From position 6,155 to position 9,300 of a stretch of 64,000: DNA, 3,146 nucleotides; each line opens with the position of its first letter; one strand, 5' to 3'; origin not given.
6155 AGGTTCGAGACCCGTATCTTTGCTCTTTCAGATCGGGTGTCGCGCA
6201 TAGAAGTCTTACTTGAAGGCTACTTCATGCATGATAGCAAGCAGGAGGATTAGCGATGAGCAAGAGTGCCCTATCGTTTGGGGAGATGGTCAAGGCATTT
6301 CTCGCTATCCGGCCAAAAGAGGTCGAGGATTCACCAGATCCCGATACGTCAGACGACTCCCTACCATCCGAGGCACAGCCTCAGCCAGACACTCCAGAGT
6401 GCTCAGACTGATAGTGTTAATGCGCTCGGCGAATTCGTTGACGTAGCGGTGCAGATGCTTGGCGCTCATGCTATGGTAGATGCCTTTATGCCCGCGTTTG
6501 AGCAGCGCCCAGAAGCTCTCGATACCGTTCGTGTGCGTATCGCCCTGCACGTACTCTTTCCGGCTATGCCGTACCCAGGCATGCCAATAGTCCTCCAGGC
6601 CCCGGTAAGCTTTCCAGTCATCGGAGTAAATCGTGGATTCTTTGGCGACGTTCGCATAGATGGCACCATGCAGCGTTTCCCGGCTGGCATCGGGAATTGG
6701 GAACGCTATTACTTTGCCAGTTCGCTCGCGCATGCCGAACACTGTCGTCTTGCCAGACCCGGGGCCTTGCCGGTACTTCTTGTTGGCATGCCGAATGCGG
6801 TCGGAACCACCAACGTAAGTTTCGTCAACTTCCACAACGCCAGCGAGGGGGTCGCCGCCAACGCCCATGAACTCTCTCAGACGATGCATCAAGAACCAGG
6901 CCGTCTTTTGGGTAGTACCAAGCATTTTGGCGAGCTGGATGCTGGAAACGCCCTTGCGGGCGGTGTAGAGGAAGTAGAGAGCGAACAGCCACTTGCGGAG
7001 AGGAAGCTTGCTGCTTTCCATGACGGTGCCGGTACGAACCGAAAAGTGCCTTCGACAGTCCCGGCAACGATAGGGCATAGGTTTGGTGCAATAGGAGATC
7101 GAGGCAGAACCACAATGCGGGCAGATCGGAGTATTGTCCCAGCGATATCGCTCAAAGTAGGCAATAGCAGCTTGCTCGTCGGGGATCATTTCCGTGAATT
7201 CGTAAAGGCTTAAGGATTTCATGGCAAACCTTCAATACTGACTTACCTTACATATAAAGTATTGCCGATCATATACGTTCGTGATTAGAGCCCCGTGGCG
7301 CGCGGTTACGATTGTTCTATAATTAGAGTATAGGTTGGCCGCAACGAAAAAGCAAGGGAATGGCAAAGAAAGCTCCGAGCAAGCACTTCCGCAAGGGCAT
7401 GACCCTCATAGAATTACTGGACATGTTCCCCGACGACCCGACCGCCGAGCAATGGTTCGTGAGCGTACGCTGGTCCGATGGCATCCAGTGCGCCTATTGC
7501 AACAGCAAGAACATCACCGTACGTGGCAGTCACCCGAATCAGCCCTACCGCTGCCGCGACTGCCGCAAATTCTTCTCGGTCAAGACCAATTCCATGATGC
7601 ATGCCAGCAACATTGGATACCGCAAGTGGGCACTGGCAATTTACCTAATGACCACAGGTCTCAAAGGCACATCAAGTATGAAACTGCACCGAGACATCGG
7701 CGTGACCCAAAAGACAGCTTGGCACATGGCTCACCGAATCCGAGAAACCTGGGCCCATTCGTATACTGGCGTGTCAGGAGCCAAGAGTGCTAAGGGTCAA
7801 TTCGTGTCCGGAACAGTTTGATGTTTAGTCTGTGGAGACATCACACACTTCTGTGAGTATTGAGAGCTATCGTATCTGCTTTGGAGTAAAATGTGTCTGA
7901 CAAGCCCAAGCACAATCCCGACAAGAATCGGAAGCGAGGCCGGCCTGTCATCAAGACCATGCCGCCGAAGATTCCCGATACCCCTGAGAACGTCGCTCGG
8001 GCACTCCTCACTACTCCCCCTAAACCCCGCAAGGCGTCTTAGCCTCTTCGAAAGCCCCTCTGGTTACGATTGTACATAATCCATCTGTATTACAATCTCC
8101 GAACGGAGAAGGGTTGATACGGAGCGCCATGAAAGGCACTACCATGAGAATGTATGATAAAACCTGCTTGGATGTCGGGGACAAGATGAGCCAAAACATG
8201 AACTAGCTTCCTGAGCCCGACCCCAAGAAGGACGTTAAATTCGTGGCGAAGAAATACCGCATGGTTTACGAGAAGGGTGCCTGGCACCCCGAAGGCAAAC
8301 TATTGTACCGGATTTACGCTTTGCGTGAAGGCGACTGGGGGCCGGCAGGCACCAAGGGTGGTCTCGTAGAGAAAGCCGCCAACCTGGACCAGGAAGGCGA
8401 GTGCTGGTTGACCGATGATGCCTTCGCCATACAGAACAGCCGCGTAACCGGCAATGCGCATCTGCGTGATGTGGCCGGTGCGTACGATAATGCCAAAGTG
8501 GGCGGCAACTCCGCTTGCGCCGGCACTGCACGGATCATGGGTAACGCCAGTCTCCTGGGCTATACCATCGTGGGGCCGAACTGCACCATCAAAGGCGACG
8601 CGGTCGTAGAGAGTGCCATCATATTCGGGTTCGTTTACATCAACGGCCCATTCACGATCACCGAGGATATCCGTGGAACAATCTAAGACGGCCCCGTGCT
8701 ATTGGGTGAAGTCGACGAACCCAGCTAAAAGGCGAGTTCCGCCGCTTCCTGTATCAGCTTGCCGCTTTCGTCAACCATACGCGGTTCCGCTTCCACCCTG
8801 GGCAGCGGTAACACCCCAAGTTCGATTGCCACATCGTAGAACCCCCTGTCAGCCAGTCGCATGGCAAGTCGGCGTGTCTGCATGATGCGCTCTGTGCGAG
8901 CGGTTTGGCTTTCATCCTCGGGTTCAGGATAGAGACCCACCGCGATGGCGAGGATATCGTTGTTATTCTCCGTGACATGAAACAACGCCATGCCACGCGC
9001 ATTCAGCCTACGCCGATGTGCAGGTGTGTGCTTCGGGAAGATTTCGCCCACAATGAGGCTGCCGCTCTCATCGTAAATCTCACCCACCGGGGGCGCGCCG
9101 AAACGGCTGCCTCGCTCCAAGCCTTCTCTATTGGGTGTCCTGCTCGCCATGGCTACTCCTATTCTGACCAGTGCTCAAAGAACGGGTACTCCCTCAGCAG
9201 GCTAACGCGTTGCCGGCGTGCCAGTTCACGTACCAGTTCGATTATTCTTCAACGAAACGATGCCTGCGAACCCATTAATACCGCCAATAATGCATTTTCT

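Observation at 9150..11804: Mutasome cassette remnant: intact imuB followed by a dnaE2 truncated to its PHP domain, no imuA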

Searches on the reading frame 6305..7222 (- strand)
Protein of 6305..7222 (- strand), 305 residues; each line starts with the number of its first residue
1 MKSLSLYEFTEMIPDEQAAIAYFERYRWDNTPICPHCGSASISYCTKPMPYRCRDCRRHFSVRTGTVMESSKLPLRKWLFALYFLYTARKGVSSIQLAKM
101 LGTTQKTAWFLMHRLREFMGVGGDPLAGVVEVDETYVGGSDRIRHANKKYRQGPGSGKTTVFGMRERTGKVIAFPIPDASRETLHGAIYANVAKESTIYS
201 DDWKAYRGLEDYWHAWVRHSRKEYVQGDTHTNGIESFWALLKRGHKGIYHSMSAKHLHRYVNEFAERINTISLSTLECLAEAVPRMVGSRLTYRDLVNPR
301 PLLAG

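Call 4: search_protein_families(library=pfam, proteins=[window:6305-7222:-], max_evalue=0.01)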
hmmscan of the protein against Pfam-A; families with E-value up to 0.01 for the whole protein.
window:6305-7222:- (305 aa): 3 families
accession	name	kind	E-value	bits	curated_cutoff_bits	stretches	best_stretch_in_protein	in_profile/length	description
PF12762.13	DDE_Tnp_IS1595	-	4.4e-42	144.1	27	1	126-269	2-153/153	ISXO2-like transposase domain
PF12760.12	Zn_ribbon_IS1595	-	3.4e-10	40.1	25.4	1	14-59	1-46/46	Transposase zinc-ribbon domain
PF09723.15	Zn_ribbon_8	-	0.00097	19.6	34.4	0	30-40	25-35/41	Zinc ribbon domain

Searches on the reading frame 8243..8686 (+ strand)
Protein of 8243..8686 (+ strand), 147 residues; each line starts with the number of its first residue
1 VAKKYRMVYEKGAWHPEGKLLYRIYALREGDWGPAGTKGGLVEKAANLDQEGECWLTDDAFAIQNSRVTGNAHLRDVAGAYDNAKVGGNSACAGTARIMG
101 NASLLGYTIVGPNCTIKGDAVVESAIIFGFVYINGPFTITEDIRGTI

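Call 4: search_protein_families(library=pfam, proteins=[window:8243-8686:+], max_evalue=0.01)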
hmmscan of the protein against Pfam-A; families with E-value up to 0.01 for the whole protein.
window:8243-8686:+ (147 aa): 2 families
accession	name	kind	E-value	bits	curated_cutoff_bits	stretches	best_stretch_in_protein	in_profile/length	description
PF00132.30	Hexapep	-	0.0019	18.2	27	1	96-122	8-34/36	Bacterial transferase hexapeptide (six repeats)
PF25084.1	LbH_EIF2B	-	0.0035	17.8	54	1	83-141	15-72/105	EIF2B subunit epsilon LbH domain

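Call 46: search_protein_families(library=phrogs, proteins=[window:8243-8686:+], max_evalue=0.01)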
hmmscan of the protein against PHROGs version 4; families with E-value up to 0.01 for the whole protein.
window:8243-8686:+ (147 aa): 3 families
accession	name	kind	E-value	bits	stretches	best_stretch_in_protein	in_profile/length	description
phrog_7964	-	unknown function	5.3e-28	98.7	1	1-139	24-162/269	-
phrog_5070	-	unknown function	1.6e-27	97.2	1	1-141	1-147/182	-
phrog_20149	-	unknown function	3.8e-09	37.5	1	1-54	1-53/53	-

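Call 48: search_protein_families(library=padloc, proteins=[window:8243-8686:+], max_evalue=0.001)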
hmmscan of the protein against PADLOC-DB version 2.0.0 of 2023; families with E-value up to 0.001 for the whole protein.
window:8243-8686:+ (147 aa): 0 families

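Call 59: find_related_loci(query=window:8243-8686:+, collection=viral_contigs, flank=6000)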
Query window:8243-8686:+ (147 aa) in viral_contigs; peptide patterns used: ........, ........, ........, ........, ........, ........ (x = any residue, [..] = any of these).
9 stretches matched a pattern, but none encodes a relative of the query by tblastn (E <= 1e-3).

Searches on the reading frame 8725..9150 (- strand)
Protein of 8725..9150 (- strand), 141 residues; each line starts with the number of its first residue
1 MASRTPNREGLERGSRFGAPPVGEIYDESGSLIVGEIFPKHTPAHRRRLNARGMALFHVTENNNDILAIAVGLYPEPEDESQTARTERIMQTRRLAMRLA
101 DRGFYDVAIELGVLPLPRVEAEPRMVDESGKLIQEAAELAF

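Call 4: search_protein_families(library=pfam, proteins=[window:8725-9150:-], max_evalue=0.01)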
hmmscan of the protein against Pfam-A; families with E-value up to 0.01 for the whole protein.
window:8725-9150:- (141 aa): 0 families

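Call 5: search_protein_families(library=ncbifam, proteins=[window:8725-9150:-], max_evalue=0.01)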
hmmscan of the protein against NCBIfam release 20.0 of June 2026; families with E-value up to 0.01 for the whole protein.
window:8725-9150:- (141 aa): 0 families

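Call 46: search_protein_families(library=phrogs, proteins=[window:8725-9150:-], max_evalue=0.01)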
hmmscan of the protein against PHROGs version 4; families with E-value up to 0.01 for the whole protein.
window:8725-9150:- (141 aa): 0 families

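Call 48: search_protein_families(library=padloc, proteins=[window:8725-9150:-], max_evalue=0.001)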
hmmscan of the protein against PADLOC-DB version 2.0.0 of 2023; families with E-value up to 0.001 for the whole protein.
window:8725-9150:- (141 aa): 0 families

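Call 60: find_related_loci(query=window:8725-9150:-, collection=viral_contigs, flank=6000)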
Query window:8725-9150:- (141 aa) in viral_contigs; peptide patterns used: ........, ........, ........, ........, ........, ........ (x = any residue, [..] = any of these).
7 stretches matched a pattern, but none encodes a relative of the query by tblastn (E <= 1e-3).

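Call 62: find_related_loci(query=window:8725-9150:-, collection=metagenome_contigs, flank=10000)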
Query window:8725-9150:- (141 aa) in metagenome_contigs; peptide patterns used: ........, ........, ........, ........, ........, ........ (x = any residue, [..] = any of these).
222 stretches matched a pattern, but none encodes a relative of the query by tblastn (E <= 1e-3).
